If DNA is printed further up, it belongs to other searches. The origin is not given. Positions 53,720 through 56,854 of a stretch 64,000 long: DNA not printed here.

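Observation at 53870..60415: Defence-island-like patch: orphan Upf1-like helicase with an unknown N-domain, COG1373-type ATPases and a small P-loop protein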

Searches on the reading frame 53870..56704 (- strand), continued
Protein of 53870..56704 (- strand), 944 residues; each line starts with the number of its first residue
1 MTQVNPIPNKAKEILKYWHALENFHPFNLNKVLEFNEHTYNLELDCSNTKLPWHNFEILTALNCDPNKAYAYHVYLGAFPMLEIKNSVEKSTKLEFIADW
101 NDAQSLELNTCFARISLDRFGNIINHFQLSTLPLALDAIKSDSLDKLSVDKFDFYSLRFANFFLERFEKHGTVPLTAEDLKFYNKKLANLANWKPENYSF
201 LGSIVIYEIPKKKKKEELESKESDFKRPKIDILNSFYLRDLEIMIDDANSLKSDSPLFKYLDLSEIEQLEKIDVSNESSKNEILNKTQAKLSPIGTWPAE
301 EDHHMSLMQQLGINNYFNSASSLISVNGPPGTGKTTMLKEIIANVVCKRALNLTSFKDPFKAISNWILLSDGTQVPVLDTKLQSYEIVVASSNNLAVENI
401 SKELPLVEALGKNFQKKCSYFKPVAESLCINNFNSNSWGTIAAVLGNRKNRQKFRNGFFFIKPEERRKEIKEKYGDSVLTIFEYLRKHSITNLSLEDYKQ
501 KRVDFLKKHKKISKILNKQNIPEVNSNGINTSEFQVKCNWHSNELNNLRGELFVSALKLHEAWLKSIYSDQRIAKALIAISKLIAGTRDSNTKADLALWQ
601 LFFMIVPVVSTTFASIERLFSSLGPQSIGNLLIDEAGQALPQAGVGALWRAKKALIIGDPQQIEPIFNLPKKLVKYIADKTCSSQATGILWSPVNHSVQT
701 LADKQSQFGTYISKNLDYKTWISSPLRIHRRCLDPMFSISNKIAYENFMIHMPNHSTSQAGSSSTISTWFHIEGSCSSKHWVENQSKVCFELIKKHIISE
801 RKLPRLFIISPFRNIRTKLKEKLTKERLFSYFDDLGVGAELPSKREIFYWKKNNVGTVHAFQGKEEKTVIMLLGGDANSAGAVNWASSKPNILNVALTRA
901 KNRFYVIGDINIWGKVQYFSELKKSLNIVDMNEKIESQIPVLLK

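Call 43: get_annotated_region(hit=H10, flank=8000)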
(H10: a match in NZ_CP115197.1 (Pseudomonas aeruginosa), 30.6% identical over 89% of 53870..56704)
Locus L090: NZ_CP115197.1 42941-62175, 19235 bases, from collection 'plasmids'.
description: Pseudomonas aeruginosa strain F076 plasmid pF076, complete sequence
organism: Pseudomonas aeruginosa (NCBI taxid 287)
taxonomy: Bacteria; Pseudomonadota; Gammaproteobacteria; Pseudomonadales; Pseudomonadaceae; Pseudomonas; Pseudomonas aeruginosa
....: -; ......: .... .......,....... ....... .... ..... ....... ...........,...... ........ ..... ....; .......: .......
typing (MOB-suite, as given by PLSDB): non-mobilizable
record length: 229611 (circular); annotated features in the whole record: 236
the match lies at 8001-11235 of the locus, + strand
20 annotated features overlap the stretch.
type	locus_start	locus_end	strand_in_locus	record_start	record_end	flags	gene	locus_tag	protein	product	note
CDS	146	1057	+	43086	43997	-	-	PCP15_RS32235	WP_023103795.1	hypothetical protein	-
CDS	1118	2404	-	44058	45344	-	-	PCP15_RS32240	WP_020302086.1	outer membrane protein transport protein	-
CDS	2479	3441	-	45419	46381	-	-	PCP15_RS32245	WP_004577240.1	IS30-like element ISPpu17 family transposase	GO:0006313 - DNA transposition [Evidence IEA]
CDS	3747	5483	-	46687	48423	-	-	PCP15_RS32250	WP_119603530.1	site-specific integrase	-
CDS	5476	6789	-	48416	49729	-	-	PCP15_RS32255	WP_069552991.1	site-specific integrase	GO:0015074 - DNA integration [Evidence IEA]; GO:0006310 - DNA recombination [Evidence IEA]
CDS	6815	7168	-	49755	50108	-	-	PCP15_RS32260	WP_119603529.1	hypothetical protein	-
CDS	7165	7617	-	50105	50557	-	umuD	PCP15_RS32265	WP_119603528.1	translesion error-prone DNA polymerase V autoproteolytic subunit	-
CDS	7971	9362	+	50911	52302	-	-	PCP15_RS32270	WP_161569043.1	hypothetical protein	-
CDS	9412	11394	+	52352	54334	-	-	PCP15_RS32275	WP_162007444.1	AAA domain-containing protein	-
CDS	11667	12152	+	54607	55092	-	-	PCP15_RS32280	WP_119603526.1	hypothetical protein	-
CDS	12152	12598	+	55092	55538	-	-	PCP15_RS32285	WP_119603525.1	hypothetical protein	-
CDS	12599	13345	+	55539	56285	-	-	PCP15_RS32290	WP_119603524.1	DUF2807 domain-containing protein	-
CDS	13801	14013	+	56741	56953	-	-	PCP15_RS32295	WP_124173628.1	hypothetical protein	-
CDS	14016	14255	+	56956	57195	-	-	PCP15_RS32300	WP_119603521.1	hypothetical protein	-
CDS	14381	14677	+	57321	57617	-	-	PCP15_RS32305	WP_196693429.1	hypothetical protein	-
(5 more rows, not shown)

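Call 52: find_related_loci(query=A1, collection=metagenome_contigs, flank=8000)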
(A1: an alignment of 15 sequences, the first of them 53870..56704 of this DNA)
Query A1 (944 aa) in metagenome_contigs; peptide patterns used: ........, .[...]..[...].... (x = any residue, [..] = any of these).
600 stretches matched a pattern (row limit reached: there are more); 462 encode a relative of the query (tblastn E <= 1e-3); the best 80 are kept; 80 distinct loci.
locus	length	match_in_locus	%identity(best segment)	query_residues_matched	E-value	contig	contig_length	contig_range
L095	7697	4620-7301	31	12-920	2e-105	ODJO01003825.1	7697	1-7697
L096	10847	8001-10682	31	12-920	3e-105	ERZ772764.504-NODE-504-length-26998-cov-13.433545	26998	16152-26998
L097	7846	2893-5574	31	12-920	1e-103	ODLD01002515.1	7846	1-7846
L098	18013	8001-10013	33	233-928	1e-102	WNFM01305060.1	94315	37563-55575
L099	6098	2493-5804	38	13-921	4e-102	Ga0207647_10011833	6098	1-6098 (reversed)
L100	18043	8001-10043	33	233-930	9e-101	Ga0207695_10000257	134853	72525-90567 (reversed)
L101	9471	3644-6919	38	14-933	9e-99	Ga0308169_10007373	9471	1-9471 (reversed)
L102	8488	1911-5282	38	11-926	2e-98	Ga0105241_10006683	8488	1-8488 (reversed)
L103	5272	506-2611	33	226-931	1e-97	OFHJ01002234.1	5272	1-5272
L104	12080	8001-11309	39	14-933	6e-97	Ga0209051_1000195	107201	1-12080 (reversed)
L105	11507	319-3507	42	10-935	1e-96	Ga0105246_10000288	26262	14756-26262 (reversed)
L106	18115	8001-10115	32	233-943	2e-99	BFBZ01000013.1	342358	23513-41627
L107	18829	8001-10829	41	211-933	7e-94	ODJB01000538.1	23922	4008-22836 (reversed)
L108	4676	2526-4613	33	225-915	5e-92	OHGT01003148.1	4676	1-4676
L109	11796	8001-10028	32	231-920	2e-91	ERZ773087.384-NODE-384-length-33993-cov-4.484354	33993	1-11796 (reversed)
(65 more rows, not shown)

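Call 53: find_related_loci(query=A1, collection=viral_contigs, flank=8000)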
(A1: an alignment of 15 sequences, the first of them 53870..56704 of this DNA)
Query A1 (944 aa) in viral_contigs; peptide patterns used: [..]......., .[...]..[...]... (x = any residue, [..] = any of these).
55 stretches matched a pattern; 13 encode a relative of the query (tblastn E <= 1e-3); 13 distinct loci.
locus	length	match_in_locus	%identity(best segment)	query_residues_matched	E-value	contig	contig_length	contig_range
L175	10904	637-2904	40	233-920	1e-71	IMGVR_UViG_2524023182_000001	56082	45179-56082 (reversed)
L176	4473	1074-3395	36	293-913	9e-70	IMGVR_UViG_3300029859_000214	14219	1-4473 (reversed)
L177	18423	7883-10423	35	228-927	3e-66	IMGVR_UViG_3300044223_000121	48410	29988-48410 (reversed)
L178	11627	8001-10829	36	255-933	6e-58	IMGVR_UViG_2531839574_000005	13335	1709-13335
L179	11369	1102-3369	32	295-944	4e-52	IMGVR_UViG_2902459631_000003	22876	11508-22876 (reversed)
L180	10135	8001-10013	32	288-797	4e-41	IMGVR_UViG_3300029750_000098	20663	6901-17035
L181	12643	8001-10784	33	277-929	4e-56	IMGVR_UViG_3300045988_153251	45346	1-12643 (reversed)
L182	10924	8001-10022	24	318-912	1e-18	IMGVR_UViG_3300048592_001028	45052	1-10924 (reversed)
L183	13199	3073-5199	27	302-916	3e-18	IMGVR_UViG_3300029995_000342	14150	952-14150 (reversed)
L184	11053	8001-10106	26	305-913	1e-15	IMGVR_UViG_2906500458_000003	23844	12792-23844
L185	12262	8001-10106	25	305-912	4e-15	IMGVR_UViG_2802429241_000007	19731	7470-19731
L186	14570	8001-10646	21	298-906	6e-12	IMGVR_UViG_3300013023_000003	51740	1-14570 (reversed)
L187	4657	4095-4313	33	302-400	3e-9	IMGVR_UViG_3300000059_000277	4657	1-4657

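Call 57: search_protein_families(library=padloc, alignment_id=A3, max_evalue=0.00001)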
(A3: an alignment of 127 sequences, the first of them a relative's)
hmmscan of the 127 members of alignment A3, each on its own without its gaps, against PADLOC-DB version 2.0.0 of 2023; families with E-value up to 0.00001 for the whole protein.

A. member 1, L095:2617-4596:+ (660 aa): 15 families
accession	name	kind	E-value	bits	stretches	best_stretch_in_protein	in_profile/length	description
PDLC04102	HerA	-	2.1e-267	886.7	1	1-658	1-645/654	-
PDLC04098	HerA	-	3.4e-98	328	1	4-658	7-674/686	-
PDLC04105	HerA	-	2.7e-93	311.5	1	3-656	5-559/576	-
PDLC04106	HerA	-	5.4e-93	310.7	1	5-654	2-650/667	-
PDLC02185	HerA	-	1.4e-72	243.3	2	451-654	382-583/585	-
PDLC04100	HerA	-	2.4e-67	225.9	2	471-655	394-577/580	-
PDLC04097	HerA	-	2.2e-66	222.8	1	6-654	4-615/618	-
PDLC02188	HerA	-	2.6e-65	219.4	2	375-653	282-563/578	-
PDLC04103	HerA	-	7.9e-53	177.7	2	425-652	352-576/579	-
PDLC04104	HerA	-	1.9e-44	149.9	1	433-656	137-360/379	-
PDLC04140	mad8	-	1.7e-22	78.4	2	415-630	93-297/314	mads_8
PDLC04101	HerA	-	7.2e-19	65.8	1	99-268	95-258/400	-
PDLC04107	HerA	-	1.9e-14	51.4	1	72-263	69-258/306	-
PDLC01055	HerA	-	5.5e-14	49.8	2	110-220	106-201/532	Type III coevolved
PDLC04099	HerA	-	7.5e-14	49.5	1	81-220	78-212/214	-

B. families by the number of members that match (of 127 scanned): 249 families (the first 25 are shown)
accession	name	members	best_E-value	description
PDLC04135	mad3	3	2.1e-30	mads_3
PDLC04140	mad8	3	1.7e-22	mads_8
PDLC03924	MkoC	2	6.6e-53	-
PDLC04030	PD-T4-2_B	2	2.9e-40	-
PDLC02980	AriA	2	5.3e-23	-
PDLC03920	MkoA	2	9.8e-19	-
PDLC03921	MkoA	2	4.8e-15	-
PDLC04213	HEC-02A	2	1.2e-11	-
PDLC02914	ATPase-Toprim_I-B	2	1.7e-09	-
PDLC04102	HerA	1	2.1e-267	-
PDLC01765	Cas3c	1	2.3e-183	-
PDLC04966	PDC-S24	1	5.2e-178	-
PDLC04786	PDC-S01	1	1.8e-164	-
PDLC01766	Cas3c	1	7.5e-147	-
PDLC03647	REase_III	1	3.1e-115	Type III restriction enzyme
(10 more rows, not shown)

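Call 58: search_protein_families(library=pfam, alignment_id=A3, max_evalue=0.00001)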
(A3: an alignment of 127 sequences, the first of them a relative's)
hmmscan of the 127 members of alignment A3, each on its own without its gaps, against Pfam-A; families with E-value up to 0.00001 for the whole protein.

A. member 1, L095:2617-4596:+ (660 aa): 2 families
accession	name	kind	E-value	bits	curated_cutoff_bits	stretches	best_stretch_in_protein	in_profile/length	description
PF01935.23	DUF87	-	7.9e-23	82.1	23.2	1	151-332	2-176/220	Helicase HerA, central domain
PF01580.24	FtsK_SpoIIIE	-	9.5e-06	25.6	24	0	159-197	27-64/221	FtsK/SpoIIIE family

B. families by the number of members that match (of 127 scanned): 118 families (the first 25 are shown)
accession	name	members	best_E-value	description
PF00155.27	Aminotran_1_2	3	1.4e-54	Aminotransferase class I and II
PF01053.26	Cys_Met_Meta_PP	3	1.6e-07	Cys/Met metabolism PLP-dependent enzyme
PF01276.26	OKR_DC_1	3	8e-07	Orn/Lys/Arg decarboxylase, major domain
PF02219.23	MTHFR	2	5.7e-64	Methylenetetrahydrofolate reductase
PF01042.26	Ribonuc_L-PSP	2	8.6e-42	Endoribonuclease L-PSP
PF06071.19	YchF-GTPase_C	2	1.7e-38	Protein of unknown function (DUF933)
PF04165.18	DUF401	2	1.8e-31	Protein of unknown function (DUF401)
PF01063.24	Aminotran_4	2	2.1e-30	Amino-transferase class IV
PF13304.12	AAA_21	2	2.7e-19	AAA domain, putative AbiEii toxin, Type IV TA system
PF13091.12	PLDc_2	2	2.4e-13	PLD-like domain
PF13087.12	AAA_12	2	5.2e-11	AAA domain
PF00672.30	HAMP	2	5e-10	HAMP domain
PF13086.12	AAA_11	2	2.9e-09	AAA domain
PF01443.25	Viral_helicase1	2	4.7e-08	Viral superfamily 1 RNA helicase core domain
PF01966.28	HD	2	9.3e-07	HD domain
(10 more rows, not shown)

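Call 70: search_protein_families(library=phrogs, proteins=[window:53870-56704:-], max_evalue=0.01)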
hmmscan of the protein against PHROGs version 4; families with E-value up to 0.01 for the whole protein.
window:53870-56704:- (944 aa): 7 families
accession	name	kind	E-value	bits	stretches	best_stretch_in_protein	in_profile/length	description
phrog_25411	-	unknown function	2.4e-14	53.9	2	851-912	539-601/627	-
phrog_194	-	head and packaging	4.5e-12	47.4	1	851-917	251-317/335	head scaffolding protein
phrog_325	-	DNA, RNA and nucleotide metabolism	3.6e-06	26.5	1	289-402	455-537/986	Dda-like helicase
phrog_14322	-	unknown function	0.00015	22.1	1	313-345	218-250/398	-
phrog_1967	-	DNA, RNA and nucleotide metabolism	0.00068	19.3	0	269-346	119-191/776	DNA helicase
phrog_4412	-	DNA, RNA and nucleotide metabolism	0.0016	17.9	0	857-931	669-737/743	exonuclease V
phrog_139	-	other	0.0027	18.2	1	271-368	31-126/342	deoxynucleoside monophosphate kinase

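Call 79: search_protein_families(library=pfam, proteins=[L089:7191-10544:+], max_evalue=0.001)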
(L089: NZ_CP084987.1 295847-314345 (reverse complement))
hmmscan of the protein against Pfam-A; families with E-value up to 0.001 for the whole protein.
L089:7191-10544:+ (1117 aa): 6 families
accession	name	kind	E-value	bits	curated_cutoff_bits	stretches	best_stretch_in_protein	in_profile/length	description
PF13086.12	AAA_11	-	6.6e-16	59.3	27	1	346-871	5-253/257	AAA domain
PF13087.12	AAA_12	-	6.7e-10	39.3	27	1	980-1086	89-194/195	AAA domain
PF13604.12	AAA_30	-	4.4e-08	33.5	27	0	362-388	18-44/191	AAA domain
PF01443.25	Viral_helicase1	-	5.9e-07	30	21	0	1027-1083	178-227/228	Viral superfamily 1 RNA helicase core domain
PF13245.12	AAA_19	-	0.00023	21.8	25.1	0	362-390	11-39/134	AAA domain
PF25199.1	nSTAND_NTPase5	-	0.0008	19.7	34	0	353-391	31-69/145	Novel STAND NTPase 5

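Call 80: search_protein_families(library=padloc, proteins=[L089:7191-10544:+], max_evalue=0.01)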
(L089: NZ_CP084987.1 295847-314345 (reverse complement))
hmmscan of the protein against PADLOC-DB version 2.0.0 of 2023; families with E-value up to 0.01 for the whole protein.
L089:7191-10544:+ (1117 aa): 14 families
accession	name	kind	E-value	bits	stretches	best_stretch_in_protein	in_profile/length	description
PDLC03924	MkoC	-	1.6e-71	239.8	1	334-1093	240-951/1136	-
PDLC03920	MkoA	-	1.4e-28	97.8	3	981-1091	967-1081/1112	-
PDLC03921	MkoA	-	6.1e-18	61.9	3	1031-1100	1514-1581/1607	-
PDLC05009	PDC-S37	-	5.4e-08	29.1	1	836-871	941-976/1550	-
PDLC04140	mad8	-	1e-06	26.5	1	353-386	15-51/314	mads_8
PDLC02194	Hhe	-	1.5e-06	23.7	1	829-880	1377-1428/1911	-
PDLC02372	Nhi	-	3.6e-05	20.6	1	341-419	181-253/470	-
PDLC02350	AbiO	-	0.00032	17.6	1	341-395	177-225/468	AbiO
PDLC00136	GajB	-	0.0011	16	1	1027-1080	485-543/570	UrvD helicase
PDLC01734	typeIV_RecD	-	0.0014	14.9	0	852-871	457-476/763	RecD_0_IVD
PDLC04476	PDC-M16A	-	0.0016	14.9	0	360-388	23-51/691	-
PDLC02895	DpdJ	-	0.0029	12.4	0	354-402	54-99/2112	DpdJ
PDLC00915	TRIP13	-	0.003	15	1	362-389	63-90/302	TRIP13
PDLC03802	RTasHel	-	0.0074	13.1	0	362-387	18-43/675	DRT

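Call 91: get_annotated_region(hit=H20, flank=7000)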
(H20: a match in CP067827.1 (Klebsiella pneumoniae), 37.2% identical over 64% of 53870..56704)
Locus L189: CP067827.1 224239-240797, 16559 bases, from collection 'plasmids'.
description: Klebsiella pneumoniae strain ARLG-3226 plasmid pC280_1, complete sequence
organism: Klebsiella pneumoniae (NCBI taxid 573)
taxonomy: Bacteria; Pseudomonadota; Gammaproteobacteria; Enterobacterales; Enterobacteriaceae; Klebsiella; Klebsiella pneumoniae
host: -; source: Homo sapiens,urine; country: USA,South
typing (MOB-suite, as given by PLSDB): conjugative; replicon IncFIB,IncFII; relaxase MOBF,MOBF; mating-pair formation MPF_F
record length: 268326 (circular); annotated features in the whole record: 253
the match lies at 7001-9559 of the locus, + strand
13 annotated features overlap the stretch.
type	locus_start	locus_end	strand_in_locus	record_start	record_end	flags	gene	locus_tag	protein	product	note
CDS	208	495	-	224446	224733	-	-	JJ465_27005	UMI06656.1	DUF1778 domain-containing protein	-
CDS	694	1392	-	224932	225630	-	-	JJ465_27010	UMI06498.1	HNH endonuclease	-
CDS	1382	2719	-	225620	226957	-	-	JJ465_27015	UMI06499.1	ATP-binding protein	-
CDS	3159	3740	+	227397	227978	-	-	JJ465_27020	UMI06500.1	DUF2441 domain-containing protein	-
CDS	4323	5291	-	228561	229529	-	-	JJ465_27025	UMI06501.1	IS5 family transposase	-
CDS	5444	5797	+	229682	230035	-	-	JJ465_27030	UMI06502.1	DUF4145 domain-containing protein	-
CDS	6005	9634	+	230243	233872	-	-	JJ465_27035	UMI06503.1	DNA helicase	-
CDS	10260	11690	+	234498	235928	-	-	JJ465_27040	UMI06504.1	hypothetical protein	-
CDS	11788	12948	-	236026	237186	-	-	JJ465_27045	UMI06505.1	IS30 family transposase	-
CDS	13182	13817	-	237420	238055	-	hxsA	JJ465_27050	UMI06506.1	His-Xaa-Ser repeat protein HxsA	-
CDS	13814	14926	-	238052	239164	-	hxsC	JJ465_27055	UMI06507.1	His-Xaa-Ser system radical SAM maturase HxsC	-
CDS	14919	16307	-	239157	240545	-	hxsB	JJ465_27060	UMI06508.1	His-Xaa-Ser system radical SAM maturase HxsB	-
CDS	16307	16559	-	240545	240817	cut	hxsD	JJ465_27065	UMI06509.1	His-Xaa-Ser system protein HxsD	-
